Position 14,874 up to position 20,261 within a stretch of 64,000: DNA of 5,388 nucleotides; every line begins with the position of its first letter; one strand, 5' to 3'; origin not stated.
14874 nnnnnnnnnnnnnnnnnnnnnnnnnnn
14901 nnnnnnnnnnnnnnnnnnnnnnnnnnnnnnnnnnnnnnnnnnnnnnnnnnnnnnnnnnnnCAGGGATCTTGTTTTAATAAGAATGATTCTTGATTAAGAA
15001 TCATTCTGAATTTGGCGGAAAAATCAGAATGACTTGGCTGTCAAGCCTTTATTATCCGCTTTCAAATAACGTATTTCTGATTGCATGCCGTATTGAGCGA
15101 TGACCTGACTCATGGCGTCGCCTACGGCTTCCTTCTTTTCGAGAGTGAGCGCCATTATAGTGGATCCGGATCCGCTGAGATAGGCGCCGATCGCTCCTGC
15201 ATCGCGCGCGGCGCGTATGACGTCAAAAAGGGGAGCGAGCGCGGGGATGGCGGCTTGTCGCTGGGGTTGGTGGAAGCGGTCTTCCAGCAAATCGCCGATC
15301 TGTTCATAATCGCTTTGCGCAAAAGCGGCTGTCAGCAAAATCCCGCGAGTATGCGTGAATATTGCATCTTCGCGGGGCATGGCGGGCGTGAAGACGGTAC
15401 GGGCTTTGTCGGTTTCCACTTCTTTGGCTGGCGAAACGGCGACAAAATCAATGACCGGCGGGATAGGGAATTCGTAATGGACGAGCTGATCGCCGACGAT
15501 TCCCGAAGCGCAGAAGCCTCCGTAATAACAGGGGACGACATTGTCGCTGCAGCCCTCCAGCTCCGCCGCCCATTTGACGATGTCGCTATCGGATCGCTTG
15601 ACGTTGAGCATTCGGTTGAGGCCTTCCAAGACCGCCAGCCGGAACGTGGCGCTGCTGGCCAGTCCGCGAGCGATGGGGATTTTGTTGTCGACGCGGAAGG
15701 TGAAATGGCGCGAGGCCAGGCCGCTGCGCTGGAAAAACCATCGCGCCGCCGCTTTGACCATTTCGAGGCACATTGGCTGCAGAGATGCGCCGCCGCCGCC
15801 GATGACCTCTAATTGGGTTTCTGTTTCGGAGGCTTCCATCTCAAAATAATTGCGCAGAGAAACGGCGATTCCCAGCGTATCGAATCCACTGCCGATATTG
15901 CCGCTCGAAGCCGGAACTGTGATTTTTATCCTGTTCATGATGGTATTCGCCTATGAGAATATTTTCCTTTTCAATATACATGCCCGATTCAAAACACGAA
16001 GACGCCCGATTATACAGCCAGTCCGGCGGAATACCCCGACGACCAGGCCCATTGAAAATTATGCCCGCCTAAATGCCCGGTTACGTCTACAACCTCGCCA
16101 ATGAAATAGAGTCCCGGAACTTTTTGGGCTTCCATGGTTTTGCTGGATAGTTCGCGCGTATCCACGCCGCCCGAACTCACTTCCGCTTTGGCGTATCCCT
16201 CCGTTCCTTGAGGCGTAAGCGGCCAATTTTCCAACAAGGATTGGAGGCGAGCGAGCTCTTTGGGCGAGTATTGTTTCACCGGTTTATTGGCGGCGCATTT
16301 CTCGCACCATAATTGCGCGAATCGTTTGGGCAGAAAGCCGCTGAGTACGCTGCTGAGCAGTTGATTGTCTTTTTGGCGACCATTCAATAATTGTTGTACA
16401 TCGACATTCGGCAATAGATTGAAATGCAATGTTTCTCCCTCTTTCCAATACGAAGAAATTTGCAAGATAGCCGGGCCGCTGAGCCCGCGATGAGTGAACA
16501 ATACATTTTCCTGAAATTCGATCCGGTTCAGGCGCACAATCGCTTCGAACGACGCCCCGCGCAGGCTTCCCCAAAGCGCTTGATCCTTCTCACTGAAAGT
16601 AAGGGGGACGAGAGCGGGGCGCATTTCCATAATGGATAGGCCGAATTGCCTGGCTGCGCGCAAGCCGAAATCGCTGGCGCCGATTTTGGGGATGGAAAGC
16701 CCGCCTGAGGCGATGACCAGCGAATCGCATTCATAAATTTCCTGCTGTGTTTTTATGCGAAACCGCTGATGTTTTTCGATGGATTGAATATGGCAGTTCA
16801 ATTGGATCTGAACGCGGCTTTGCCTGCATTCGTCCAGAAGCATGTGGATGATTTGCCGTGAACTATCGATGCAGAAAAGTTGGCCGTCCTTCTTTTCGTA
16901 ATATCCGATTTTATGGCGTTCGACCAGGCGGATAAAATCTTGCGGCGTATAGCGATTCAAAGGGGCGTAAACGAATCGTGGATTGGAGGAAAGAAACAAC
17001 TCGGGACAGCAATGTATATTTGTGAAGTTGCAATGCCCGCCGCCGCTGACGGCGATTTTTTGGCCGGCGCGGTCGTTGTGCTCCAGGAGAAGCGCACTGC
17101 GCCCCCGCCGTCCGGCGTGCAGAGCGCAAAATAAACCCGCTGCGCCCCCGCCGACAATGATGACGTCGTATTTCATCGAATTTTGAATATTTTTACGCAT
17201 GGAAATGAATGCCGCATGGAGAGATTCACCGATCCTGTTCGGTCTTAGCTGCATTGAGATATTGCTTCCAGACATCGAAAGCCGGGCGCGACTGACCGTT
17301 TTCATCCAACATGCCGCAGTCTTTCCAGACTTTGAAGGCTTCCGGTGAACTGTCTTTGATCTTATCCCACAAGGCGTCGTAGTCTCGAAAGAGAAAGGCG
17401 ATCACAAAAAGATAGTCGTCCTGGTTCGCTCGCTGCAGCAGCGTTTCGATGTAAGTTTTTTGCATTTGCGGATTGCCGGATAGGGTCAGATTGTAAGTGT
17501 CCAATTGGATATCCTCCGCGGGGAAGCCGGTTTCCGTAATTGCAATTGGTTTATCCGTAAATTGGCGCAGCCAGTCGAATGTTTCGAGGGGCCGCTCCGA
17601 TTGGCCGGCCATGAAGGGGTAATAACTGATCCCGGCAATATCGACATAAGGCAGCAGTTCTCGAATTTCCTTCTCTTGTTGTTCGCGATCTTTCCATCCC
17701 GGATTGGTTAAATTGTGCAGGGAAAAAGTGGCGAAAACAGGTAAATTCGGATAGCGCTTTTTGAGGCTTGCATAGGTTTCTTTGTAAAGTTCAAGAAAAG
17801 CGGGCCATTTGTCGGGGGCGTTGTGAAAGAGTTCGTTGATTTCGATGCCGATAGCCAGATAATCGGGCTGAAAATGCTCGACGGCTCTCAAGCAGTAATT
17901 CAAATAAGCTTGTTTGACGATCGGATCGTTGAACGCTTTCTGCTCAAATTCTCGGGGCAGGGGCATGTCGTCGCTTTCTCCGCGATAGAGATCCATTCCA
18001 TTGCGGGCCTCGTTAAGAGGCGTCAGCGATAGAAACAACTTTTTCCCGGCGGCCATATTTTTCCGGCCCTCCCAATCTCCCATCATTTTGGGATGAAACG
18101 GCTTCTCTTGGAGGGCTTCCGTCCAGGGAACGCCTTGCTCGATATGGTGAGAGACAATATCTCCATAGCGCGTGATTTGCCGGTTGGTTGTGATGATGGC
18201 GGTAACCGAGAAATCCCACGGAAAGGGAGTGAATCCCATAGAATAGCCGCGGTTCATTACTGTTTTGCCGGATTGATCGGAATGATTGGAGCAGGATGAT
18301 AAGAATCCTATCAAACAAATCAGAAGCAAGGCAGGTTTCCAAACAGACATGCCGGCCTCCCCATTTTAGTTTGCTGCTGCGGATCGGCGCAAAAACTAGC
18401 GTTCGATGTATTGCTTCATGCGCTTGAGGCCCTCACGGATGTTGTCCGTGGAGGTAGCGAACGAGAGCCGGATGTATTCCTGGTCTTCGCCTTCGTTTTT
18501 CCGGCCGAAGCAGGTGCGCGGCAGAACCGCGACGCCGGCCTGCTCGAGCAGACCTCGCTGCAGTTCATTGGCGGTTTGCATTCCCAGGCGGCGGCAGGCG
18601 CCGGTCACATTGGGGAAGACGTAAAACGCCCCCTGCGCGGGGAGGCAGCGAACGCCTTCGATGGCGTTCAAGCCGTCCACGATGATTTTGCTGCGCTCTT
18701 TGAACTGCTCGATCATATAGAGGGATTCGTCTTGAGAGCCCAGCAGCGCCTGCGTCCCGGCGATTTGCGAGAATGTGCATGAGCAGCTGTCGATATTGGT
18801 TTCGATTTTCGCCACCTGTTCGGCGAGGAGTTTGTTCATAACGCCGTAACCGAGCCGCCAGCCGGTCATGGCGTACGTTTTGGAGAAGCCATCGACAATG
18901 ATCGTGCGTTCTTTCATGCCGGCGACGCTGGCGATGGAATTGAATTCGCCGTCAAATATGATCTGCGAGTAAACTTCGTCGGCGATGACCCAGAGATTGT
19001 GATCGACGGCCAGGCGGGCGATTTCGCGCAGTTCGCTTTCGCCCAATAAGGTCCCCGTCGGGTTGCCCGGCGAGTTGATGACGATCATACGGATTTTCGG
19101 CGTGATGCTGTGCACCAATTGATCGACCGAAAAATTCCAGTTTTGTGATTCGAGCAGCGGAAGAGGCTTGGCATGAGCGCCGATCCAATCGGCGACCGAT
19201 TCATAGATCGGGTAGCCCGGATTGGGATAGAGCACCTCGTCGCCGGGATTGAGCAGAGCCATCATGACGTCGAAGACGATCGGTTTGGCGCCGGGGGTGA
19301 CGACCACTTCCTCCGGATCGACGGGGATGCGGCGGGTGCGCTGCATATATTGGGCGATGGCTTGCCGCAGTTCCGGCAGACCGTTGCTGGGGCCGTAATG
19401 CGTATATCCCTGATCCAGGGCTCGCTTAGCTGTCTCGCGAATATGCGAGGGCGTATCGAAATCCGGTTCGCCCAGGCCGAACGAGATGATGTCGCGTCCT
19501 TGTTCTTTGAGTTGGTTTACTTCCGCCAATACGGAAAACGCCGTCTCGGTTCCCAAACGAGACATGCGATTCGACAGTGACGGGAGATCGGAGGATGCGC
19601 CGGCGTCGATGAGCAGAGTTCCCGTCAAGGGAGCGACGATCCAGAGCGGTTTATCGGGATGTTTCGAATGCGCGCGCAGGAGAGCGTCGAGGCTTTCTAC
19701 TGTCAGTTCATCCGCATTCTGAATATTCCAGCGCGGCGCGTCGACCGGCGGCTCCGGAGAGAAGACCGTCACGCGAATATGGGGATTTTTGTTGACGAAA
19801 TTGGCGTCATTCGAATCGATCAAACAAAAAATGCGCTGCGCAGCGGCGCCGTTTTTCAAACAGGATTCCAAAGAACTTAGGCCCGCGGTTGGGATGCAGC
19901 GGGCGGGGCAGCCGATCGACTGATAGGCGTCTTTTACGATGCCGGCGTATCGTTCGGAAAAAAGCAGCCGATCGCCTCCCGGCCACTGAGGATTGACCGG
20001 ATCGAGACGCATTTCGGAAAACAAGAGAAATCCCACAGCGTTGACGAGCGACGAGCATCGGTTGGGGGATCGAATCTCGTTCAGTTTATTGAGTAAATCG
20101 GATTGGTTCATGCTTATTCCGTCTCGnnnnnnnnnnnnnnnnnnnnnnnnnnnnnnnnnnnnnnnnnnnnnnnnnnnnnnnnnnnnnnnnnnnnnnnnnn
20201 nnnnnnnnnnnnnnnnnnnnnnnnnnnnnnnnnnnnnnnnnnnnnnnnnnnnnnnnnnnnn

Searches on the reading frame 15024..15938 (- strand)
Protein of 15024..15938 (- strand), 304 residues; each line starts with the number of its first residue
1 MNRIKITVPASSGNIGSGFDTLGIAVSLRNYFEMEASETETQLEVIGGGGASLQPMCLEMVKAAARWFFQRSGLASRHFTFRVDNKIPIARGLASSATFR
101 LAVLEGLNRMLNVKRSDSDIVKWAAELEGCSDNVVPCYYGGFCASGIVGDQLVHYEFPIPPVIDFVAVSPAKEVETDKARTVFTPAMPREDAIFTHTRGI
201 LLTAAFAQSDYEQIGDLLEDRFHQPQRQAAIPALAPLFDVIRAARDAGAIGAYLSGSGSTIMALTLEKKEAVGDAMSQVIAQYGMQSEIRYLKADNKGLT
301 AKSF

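Call 7: search_protein_families(library=pfam, proteins=[window:15024-15938:-], max_evalue=0.001)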
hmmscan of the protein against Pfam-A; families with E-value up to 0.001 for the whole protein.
window:15024-15938:- (304 aa): 2 families
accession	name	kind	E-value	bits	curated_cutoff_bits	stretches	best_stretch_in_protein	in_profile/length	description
PF00288.32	GHMP_kinases_N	-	1.3e-17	64.2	22.3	1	60-141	2-87/87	GHMP kinases N terminal domain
PF08544.19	GHMP_kinases_C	-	6.6e-10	39.7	21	1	204-278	3-81/85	GHMP kinases C terminal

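Call 10: search_protein_families(library=ncbifam, proteins=[window:15024-15938:-], max_evalue=0.001)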
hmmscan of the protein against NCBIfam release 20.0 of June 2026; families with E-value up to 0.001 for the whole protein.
window:15024-15938:- (304 aa): 14 families
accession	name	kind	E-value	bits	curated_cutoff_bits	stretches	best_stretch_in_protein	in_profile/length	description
TIGR00191.1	thrB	equivalog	2.8e-57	193.9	168.25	1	4-300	1-300/304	homoserine kinase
NF002288.1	PRK01212.1-4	equivalog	3e-41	141.4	194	1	5-293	1-295/303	homoserine kinase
NF002870.0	PRK03188.1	equivalog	4.7e-16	58.3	286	1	24-290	41-293/310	4-(cytidine 5'-diphospho)-2-C-methyl-D-erythritol kinase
NF003036.0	PRK03926.1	equivalog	2.8e-12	46.3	403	1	21-128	24-125/302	mevalonate kinase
NF003006.0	PRK03817.1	equivalog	8.1e-12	44.8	443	1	67-128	76-137/352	galactokinase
TIGR00549.1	mevalon_kin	equivalog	1.2e-10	41.3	163.05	1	64-130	68-132/276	mevalonate kinase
NF011202.0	PRK14608.1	equivalog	5.7e-10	38.9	204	1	36-272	52-272/294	4-(cytidine 5'-diphospho)-2-C-methyl-D-erythritol kinase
TIGR01920.1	Shik_kin_archae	equivalog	1.1e-07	31.5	126.85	1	58-127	50-118/266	shikimate kinase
TIGR00154.1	ispE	equivalog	5.6e-07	29.4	138.7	1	81-271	90-264/294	4-(cytidine 5'-diphospho)-2-C-methyl-D-erythritol kinase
NF001816.0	PRK00555.1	equivalog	6.4e-06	25.4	509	0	197-285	255-345/363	galactokinase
NF040726.1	BetaRFA-P_synth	equivalog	6.7e-06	25.4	328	0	239-299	265-325/327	beta-ribofuranosylaminobenzene 5'-phosphate synthase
TIGR00144.1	beta_RFAP_syn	subfamily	2.3e-05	23.8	113.5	0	235-299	258-321/325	beta-ribofuranosylaminobenzene 5'-phosphate synthase family protein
NF003705.0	PRK05322.1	equivalog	8.9e-05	21.4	385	0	78-128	112-162/388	galactokinase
TIGR00131.1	gal_kin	equivalog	0.00023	20.2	226.65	0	70-126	102-158/388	galactokinase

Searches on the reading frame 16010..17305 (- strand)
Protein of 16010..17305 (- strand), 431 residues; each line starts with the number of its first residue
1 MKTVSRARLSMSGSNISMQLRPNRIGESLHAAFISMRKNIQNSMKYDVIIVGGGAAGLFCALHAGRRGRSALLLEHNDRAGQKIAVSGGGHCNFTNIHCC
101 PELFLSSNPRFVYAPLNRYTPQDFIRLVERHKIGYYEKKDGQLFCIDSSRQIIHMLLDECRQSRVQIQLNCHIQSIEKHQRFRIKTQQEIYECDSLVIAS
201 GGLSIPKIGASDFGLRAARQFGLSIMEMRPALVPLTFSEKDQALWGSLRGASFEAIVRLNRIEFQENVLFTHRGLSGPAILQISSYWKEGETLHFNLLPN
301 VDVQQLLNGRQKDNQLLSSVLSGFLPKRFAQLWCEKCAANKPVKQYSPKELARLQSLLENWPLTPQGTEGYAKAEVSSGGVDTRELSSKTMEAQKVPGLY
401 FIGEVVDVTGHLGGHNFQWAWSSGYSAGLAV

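Call 7: search_protein_families(library=pfam, proteins=[window:16010-17305:-], max_evalue=0.001)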
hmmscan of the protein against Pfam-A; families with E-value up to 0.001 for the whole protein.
window:16010-17305:- (431 aa): 9 families
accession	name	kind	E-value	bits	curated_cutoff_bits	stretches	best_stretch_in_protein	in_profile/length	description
PF03486.20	HI0933_like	-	7.7e-87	291.2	50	1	47-428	2-242/244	HI0933-like protein Rossmann domain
PF22780.1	HI0933_like_1st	-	7.5e-43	146.6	27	1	229-376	1-165/165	HI0933-like protein barrel and H2TH domain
PF01266.30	DAO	-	1.3e-13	51.6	27.9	1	47-145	1-92/353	FAD dependent oxidoreductase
PF13738.12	Pyr_redox_3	-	2.3e-11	43.9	30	1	160-208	91-140/305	Pyridine nucleotide-disulphide oxidoreductase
PF00890.30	FAD_binding_2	-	2e-09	37.6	20.4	1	47-91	1-45/414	FAD binding domain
PF07992.20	Pyr_redox_2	-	6.2e-08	32.8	26.1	1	46-203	1-110/291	Pyridine nucleotide-disulphide oxidoreductase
PF12831.13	FAD_oxidored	-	1.1e-07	31.9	27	1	47-180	1-118/416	FAD dependent oxidoreductase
PF01134.28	GIDA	-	4.6e-06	26.4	22.1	0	47-77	1-31/391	Glucose inhibited division protein A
PF13450.12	NAD_binding_8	-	6.9e-06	26.7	21.9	1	50-82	1-33/68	NAD(P)-binding Rossmann-like domain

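Call 10: search_protein_families(library=ncbifam, proteins=[window:16010-17305:-], max_evalue=0.001)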
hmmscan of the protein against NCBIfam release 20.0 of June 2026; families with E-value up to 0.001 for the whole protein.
window:16010-17305:- (431 aa): 60 families (the best 25 are shown)
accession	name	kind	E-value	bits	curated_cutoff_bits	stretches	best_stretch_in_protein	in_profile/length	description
TIGR00275.1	TIGR00275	subfamily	8.8e-122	406.8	183.8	1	48-428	1-400/401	aminoacetone oxidase family FAD-binding enzyme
TIGR03862.1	flavo_PP4765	subfamily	6.1e-14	51.7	242.65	1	74-431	7-371/376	TIGR03862 family flavoprotein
NF006130.0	PRK08274.1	equivalog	1.8e-09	36.9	369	1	43-80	3-40/467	FAD-dependent tricarballylate dehydrogenase TcuA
NF008425.0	PRK11259.1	equivalog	2.9e-09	36.4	257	0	43-80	2-39/377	N-methyl-L-tryptophan oxidase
NF009477.0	PRK12843.1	equivalog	1.6e-08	33.5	758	1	37-90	8-61/578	FAD-dependent oxidoreductase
TIGR02032.1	GG-red-SF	subfamily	3.4e-08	33.5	158.8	1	46-207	1-152/297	geranylgeranyl reductase family protein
TIGR02352.1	thiamin_ThiO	equivalog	5.5e-08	32.3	250.8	1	127-204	132-207/351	glycine oxidase ThiO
NF053676.1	4oxCHCAChcC1Cy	equivalog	1e-07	30.8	1000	1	45-90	1-46/528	4-oxocyclohexanecarboxylate 2-dehydrogenase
TIGR01292.1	TRX_reduct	equivalog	1.1e-07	31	343.45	1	46-82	1-37/300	thioredoxin-disulfide reductase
NF009478.0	PRK12844.1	equivalog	3.3e-07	29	789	1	42-90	5-53/559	3-ketosteroid-delta-1-dehydrogenase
NF004789.0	PRK06134.1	subfamily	3.5e-07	29.2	747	1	38-89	5-56/581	FAD-dependent oxidoreductase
NF005882.1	PRK07843.1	equivalog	9e-07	27.7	788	1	45-90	1-46/547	3-oxosteroid 1-dehydrogenase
TIGR03197.1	MnmC_Cterm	equivalog_domain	1.3e-06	27.8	174.2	0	47-82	1-36/400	FAD-dependent 5-carboxymethylaminomethyl-2-thiouridine(34) oxidoreductase MnmC1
NF041087.1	bile_acid_BaiCD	equivalog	2.3e-06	26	825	1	45-88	380-423/642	bile acid Fe-S flavoenzyme BaiCD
TIGR04046.1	MSMEG_0569_nitr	hypoth_equivalog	2.5e-06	26.8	498.35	0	151-209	75-135/400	MSMEG_0569 family flavin-dependent oxidoreductase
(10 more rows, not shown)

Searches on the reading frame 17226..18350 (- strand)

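Call 7: search_protein_families(library=pfam, proteins=[window:17226-18350:-], max_evalue=0.001)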
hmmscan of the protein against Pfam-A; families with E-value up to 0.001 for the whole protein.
window:17226-18350:- (374 aa): 1 family
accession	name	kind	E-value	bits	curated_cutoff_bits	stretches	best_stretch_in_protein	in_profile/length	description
PF07745.19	Glyco_hydro_53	-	2.9e-06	26.9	24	1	160-310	131-289/340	Glycosyl hydrolase family 53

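Call 10: search_protein_families(library=ncbifam, proteins=[window:17226-18350:-], max_evalue=0.001)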
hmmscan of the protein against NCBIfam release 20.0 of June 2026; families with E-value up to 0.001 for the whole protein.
window:17226-18350:- (374 aa): 0 families

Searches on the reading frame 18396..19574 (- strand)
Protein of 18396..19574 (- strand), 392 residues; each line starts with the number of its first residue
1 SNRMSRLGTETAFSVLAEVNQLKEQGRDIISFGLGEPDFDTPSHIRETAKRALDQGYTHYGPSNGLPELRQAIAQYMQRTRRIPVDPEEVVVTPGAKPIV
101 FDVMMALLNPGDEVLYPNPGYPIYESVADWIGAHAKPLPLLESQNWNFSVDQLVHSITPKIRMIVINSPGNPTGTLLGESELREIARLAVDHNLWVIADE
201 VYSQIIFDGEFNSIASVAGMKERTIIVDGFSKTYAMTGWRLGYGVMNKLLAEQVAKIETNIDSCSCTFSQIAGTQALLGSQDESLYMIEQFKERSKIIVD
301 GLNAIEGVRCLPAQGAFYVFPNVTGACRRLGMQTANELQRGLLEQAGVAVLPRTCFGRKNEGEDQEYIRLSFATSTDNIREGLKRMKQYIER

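Call 71: search_solved_structures(query=window:18396-19574:-, max_evalue=1e-40)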
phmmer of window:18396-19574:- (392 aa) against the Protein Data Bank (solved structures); distinct sequences matched with E-value up to 1e-40: 26.
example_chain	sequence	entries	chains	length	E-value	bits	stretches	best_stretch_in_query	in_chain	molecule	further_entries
1j32_A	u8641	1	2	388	5.9e-81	275.5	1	14-390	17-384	aspartate aminotransferase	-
1dju_A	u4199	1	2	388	2e-80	273.7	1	25-390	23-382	AROMATIC AMINOTRANSFERASE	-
1gd9_A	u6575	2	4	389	3.7e-80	272.8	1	25-390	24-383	ASPARTATE AMINOTRANSFERASE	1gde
6f35_A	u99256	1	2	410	1.3e-74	254.6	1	2-387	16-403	Aspartate aminotransferase B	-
8wkj_A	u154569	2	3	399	8e-73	248.7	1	3-389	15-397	Aminotransferase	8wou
1bkg_A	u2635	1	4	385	9e-71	241.9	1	5-389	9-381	ASPARTATE AMINOTRANSFERASE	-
1bjw_A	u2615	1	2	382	1.4e-70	241.4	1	5-387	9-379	ASPARTATE AMINOTRANSFERASE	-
1b5o_A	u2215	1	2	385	4.4e-70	239.7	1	5-389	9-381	PROTEIN (ASPARTATE AMINOTRANSFERASE)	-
1gc3_A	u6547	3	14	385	5.7e-70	239.3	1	3-389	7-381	ASPARTATE AMINOTRANSFERASE | PROTEIN (ASPARTATE AMINOTRANSFERASE)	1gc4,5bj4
5bj3_A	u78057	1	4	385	7.4e-70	238.9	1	3-389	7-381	PROTEIN (ASPARTATE AMINOTRANSFERASE)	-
1b5p_A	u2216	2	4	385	8.3e-70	238.8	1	5-389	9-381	PROTEIN (ASPARTATE AMINOTRANSFERASE) | ASPARTATE AMINOTRANSFERASE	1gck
6f77_A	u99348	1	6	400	1e-68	235.2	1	3-389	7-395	Aspartate aminotransferase A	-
1o4s_A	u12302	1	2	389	6e-65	222.8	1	2-390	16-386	Aspartate aminotransferase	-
2z61_A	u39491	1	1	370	6.9e-62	212.7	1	11-391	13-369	Probable aspartate aminotransferase 2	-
4my5_A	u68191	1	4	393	8.2e-62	212.4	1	13-391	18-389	Putative amino acid aminotransferase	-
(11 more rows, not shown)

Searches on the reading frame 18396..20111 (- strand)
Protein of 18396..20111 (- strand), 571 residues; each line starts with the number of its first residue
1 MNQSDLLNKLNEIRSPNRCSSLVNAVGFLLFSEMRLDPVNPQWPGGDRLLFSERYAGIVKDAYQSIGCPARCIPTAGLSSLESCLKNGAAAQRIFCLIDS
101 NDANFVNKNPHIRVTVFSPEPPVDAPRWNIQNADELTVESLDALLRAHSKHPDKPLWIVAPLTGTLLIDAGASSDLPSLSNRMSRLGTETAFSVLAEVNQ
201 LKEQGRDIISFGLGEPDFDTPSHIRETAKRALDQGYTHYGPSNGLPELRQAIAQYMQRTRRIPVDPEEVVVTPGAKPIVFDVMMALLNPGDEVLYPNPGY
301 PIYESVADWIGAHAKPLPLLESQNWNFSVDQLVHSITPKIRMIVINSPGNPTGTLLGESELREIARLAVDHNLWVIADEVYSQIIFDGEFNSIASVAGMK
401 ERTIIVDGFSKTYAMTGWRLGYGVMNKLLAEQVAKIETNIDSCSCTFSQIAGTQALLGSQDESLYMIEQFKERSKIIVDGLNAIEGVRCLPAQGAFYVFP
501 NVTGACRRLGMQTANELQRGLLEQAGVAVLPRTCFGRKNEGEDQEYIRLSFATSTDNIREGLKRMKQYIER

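Call 7: search_protein_families(library=pfam, proteins=[window:18396-20111:-], max_evalue=0.001)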
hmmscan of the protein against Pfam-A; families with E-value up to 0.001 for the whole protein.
window:18396-20111:- (571 aa): 1 family
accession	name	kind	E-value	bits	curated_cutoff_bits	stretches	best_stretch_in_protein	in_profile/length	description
PF00155.27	Aminotran_1_2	-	4.2e-75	253.6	19.7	1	207-564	2-360/361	Aminotransferase class I and II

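Call 10: search_protein_families(library=ncbifam, proteins=[window:18396-20111:-], max_evalue=0.001)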
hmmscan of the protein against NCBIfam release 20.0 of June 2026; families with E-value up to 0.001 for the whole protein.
window:18396-20111:- (571 aa): 75 families (the best 25 are shown)
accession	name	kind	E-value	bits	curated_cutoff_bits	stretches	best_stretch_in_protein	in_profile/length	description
NF041091.1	asp_aminotase_Arch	equivalog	5.6e-98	328.2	550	1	187-569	8-375/376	aspartate aminotransferase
NF041364.1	GntC_guanitoxin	equivalog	1.4e-90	303.8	415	1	210-567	2-355/356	guanitoxin biosynthesis PLP-dependent (S)-gamma-hydroxy-L-arginine cyclodehydratase GntC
NF005816.0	PRK07682.1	equivalog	2.1e-88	296.6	620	1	200-571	23-385/390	aminotransferase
NF005817.0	PRK07683.1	equivalog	2.6e-88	296.3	575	1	193-570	15-382/387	aminotransferase A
NF004769.0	PRK06107.1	equivalog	9.6e-88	294.6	617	1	180-569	7-398/402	aspartate transaminase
NF004770.0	PRK06108.1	subfamily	1.4e-85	287.5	422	1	182-571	12-394/396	pyridoxal phosphate-dependent aminotransferase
NF006229.0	PRK08361.1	equivalog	4.2e-85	286.1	624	1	203-570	30-389/391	aspartate aminotransferase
NF006756.0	PRK09276.1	subfamily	1.1e-77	261.6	507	1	180-568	5-385/387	LL-diaminopimelate aminotransferase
NF004975.0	PRK06348.1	equivalog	2.9e-76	257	549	1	189-567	12-381/384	pyridoxal phosphate-dependent aminotransferase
TIGR03540.1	DapC_direct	equivalog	1.8e-74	251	593.25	1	193-567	16-382/383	LL-diaminopimelate aminotransferase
NF005588.0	PRK07309.1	equivalog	1.5e-73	247.9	576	1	197-570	21-387/391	pyridoxal phosphate-dependent aminotransferase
NF006230.0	PRK08363.1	equivalog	1.6e-73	247.8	534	1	194-570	18-393/398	alanine aminotransferase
NF005855.0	PRK07777.1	equivalog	1.7e-73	248.2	553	1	189-568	12-387/391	pyridoxal phosphate-dependent aminotransferase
NF005601.0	PRK07337.1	equivalog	1.2e-72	245.2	496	1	175-570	4-393/394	pyridoxal phosphate-dependent aminotransferase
NF006514.0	PRK08960.1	equivalog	2.1e-69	234.2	554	1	179-570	5-386/388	pyridoxal phosphate-dependent aminotransferase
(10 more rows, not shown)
